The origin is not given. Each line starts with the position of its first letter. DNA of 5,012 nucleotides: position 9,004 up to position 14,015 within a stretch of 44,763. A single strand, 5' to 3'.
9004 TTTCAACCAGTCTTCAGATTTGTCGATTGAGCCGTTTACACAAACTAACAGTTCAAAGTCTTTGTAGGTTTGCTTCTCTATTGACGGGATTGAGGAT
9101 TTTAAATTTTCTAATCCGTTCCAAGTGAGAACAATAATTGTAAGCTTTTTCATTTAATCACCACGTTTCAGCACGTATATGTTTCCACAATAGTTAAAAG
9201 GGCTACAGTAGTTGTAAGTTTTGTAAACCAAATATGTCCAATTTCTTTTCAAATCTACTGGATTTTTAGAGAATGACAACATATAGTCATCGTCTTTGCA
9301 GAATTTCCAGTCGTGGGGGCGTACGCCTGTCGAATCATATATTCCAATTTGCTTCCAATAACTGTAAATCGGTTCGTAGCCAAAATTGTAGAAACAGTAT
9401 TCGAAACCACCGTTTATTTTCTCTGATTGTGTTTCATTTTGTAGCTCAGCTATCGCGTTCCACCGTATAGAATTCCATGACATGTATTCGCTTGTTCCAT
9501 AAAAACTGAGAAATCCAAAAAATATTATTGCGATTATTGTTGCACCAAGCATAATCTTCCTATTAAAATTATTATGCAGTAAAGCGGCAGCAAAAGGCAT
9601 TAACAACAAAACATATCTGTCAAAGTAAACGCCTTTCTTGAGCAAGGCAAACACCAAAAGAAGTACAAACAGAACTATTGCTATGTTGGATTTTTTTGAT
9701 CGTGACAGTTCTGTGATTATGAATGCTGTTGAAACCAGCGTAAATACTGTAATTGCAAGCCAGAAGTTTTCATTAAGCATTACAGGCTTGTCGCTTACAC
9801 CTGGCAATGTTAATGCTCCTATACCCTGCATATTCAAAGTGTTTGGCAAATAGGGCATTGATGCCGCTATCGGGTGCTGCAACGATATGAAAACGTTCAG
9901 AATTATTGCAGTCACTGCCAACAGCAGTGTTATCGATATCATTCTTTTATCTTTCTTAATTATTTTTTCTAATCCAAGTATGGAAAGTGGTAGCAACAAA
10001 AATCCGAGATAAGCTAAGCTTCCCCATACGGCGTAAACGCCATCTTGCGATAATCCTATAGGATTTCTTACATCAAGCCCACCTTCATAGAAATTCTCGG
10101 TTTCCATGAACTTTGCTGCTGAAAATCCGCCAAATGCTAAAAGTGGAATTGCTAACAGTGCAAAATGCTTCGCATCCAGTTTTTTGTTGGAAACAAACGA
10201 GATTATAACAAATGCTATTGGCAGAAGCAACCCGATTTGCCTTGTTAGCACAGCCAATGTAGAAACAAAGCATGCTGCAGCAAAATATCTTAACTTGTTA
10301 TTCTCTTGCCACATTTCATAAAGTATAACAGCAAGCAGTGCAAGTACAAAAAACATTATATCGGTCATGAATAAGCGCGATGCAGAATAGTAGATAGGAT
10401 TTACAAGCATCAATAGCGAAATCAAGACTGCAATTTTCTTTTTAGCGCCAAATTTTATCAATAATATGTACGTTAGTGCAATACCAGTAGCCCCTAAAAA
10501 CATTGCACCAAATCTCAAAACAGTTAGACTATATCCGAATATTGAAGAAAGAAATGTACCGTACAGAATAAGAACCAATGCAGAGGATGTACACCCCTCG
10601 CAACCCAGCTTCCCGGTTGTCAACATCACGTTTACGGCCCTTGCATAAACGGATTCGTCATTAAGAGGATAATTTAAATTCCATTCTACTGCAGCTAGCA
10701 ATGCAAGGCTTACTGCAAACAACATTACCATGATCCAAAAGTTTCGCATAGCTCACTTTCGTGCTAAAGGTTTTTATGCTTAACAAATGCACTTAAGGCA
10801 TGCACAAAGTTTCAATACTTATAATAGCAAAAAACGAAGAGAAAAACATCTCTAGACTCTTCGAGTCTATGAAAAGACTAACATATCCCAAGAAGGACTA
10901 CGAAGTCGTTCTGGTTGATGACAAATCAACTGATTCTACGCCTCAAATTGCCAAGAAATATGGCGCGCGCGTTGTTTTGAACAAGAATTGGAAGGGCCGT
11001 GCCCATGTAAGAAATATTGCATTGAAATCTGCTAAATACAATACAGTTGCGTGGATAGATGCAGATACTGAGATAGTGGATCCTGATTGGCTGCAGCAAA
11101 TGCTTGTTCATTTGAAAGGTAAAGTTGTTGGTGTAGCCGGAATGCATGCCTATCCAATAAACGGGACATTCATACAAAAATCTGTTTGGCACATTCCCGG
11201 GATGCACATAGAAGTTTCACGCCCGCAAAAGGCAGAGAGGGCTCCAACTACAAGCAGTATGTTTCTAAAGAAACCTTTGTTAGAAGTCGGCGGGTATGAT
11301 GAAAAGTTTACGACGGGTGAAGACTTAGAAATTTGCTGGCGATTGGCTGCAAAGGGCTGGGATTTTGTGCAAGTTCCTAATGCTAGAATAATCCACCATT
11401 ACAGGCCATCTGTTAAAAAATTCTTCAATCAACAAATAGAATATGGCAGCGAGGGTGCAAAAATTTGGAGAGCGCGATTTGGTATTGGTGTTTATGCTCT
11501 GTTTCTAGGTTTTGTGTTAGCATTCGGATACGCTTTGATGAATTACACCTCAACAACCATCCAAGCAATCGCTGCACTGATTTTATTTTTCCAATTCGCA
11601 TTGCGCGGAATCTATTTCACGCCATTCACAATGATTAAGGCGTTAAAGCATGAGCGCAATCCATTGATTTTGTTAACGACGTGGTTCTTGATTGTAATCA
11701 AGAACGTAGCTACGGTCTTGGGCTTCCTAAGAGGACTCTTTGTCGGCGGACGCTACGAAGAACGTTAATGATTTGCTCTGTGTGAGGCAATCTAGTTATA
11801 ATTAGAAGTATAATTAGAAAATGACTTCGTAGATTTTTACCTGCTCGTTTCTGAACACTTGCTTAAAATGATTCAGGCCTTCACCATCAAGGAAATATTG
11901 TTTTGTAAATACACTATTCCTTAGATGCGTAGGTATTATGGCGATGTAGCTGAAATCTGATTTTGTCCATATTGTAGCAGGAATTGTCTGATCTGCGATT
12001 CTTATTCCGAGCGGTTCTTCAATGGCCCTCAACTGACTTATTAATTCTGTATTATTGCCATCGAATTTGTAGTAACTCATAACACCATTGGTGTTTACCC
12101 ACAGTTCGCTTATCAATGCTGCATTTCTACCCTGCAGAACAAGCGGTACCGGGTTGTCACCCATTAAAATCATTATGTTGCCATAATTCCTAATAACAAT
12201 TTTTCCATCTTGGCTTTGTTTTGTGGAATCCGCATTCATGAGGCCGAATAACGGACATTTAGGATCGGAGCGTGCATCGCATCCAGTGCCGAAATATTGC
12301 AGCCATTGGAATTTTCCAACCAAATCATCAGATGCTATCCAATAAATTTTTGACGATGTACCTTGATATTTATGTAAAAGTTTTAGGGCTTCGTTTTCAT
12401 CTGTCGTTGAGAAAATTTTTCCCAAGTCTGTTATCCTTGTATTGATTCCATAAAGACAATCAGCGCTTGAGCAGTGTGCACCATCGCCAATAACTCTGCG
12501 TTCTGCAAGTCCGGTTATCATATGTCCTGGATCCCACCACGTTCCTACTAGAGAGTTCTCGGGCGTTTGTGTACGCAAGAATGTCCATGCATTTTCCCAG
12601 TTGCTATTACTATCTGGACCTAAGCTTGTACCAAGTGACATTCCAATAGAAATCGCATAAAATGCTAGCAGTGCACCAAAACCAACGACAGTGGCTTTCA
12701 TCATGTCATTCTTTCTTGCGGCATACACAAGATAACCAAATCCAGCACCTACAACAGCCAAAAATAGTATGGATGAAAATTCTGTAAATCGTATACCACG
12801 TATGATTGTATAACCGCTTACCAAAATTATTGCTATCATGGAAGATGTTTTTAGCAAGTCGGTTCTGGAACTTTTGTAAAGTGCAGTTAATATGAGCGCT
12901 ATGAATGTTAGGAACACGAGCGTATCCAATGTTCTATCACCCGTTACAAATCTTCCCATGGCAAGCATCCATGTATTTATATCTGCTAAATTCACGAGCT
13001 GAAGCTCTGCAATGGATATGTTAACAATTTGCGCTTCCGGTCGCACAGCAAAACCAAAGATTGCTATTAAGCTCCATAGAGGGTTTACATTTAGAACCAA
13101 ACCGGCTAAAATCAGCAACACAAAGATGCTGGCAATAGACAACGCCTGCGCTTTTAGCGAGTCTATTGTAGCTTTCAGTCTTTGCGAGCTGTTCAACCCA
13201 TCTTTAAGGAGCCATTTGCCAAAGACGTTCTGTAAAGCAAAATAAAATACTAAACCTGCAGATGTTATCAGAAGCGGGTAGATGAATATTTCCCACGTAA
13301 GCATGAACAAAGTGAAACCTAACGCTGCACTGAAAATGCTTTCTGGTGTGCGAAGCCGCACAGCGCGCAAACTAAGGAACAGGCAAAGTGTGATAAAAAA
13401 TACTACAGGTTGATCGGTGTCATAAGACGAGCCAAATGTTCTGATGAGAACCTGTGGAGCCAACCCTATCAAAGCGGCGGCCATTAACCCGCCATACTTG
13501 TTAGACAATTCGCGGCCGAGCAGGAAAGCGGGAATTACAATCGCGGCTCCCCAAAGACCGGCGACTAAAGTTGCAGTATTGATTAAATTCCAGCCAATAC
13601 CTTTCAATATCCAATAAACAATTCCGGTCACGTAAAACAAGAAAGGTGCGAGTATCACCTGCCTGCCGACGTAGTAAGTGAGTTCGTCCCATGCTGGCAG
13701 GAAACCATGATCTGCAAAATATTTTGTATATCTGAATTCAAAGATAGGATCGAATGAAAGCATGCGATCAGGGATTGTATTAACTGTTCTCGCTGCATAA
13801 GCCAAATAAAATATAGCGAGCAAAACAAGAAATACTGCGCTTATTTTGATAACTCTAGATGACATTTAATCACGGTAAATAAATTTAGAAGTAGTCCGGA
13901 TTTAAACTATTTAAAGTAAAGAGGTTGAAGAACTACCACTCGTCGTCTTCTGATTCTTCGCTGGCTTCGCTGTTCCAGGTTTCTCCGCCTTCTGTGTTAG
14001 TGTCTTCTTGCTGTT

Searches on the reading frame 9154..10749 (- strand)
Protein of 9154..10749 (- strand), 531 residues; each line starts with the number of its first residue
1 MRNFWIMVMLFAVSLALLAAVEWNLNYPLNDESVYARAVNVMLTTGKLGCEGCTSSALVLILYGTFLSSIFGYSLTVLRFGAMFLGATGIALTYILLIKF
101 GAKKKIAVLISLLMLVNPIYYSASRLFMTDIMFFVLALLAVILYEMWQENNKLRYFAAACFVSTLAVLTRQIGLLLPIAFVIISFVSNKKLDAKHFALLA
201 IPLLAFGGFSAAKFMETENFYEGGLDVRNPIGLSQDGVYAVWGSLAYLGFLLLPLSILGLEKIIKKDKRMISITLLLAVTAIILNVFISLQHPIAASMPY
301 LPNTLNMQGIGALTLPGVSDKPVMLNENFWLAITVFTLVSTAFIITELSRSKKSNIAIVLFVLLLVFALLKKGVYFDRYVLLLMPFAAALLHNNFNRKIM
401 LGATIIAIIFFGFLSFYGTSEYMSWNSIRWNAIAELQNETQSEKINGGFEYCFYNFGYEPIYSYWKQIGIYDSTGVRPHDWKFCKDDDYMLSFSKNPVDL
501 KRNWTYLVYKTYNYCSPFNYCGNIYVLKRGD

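Call 30: search_protein_families(library=pfam, proteins=[window:9154-10749:-])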
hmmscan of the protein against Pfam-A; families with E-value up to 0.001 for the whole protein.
window:9154-10749:- (531 aa): 2 families
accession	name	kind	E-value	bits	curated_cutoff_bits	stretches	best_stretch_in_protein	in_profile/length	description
PF13231.12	PMT_2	-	5.5e-08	33.6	26.1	1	66-200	12-147/160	Dolichyl-phosphate-mannose-protein mannosyltransferase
PF02366.24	PMT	-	5.9e-06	26.5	22.7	1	73-184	80-196/245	Dolichyl-phosphate-mannose-protein mannosyltransferase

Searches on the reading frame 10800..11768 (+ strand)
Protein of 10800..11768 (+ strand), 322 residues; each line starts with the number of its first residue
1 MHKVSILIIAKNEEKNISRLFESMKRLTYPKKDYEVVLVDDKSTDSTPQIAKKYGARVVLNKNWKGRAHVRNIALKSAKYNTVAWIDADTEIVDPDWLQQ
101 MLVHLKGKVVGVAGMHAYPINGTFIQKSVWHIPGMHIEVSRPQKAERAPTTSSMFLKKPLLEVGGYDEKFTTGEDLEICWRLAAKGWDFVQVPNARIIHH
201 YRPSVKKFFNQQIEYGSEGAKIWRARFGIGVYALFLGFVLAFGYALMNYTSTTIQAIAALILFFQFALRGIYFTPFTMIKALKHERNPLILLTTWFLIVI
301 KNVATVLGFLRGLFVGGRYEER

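Call 30: search_protein_families(library=pfam, proteins=[window:10800-11768:+])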
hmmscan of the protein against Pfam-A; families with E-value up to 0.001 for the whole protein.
window:10800-11768:+ (322 aa): 6 families
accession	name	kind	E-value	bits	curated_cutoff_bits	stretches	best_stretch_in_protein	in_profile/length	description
PF00535.33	Glycos_transf_2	-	3.6e-25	89.3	23.3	1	5-160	1-164/168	Glycosyl transferase family 2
PF13641.12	Glyco_tranf_2_3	-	1.5e-12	48.5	27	1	3-211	2-223/230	Glycosyltransferase like family 2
PF13632.12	Glyco_trans_2_3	-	5.4e-10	39.8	27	1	83-267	2-193/198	Glycosyl transferase family group 2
PF10111.15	Glyco_tranf_2_2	-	2.6e-09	37.4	27.3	1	148-209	162-223/276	Glycosyltransferase like family 2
PF13712.12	Glyco_tranf_2_5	-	2.9e-05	24.3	27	1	63-130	37-107/210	Glycosyltransferase like family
PF13506.12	Glyco_transf_21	-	7.2e-05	22.8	21.7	1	73-213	24-170/174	Glycosyl transferase family 21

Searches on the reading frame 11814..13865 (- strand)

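Call 30: search_protein_families(library=pfam, proteins=[window:11814-13865:-])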
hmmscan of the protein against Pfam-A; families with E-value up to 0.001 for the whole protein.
window:11814-13865:- (683 aa): 1 family
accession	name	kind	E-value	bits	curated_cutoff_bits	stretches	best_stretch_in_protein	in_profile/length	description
PF02516.20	STT3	-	2.4e-21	77.2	24.5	1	21-374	13-366/405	Oligosaccharyl transferase STT3, N-terminal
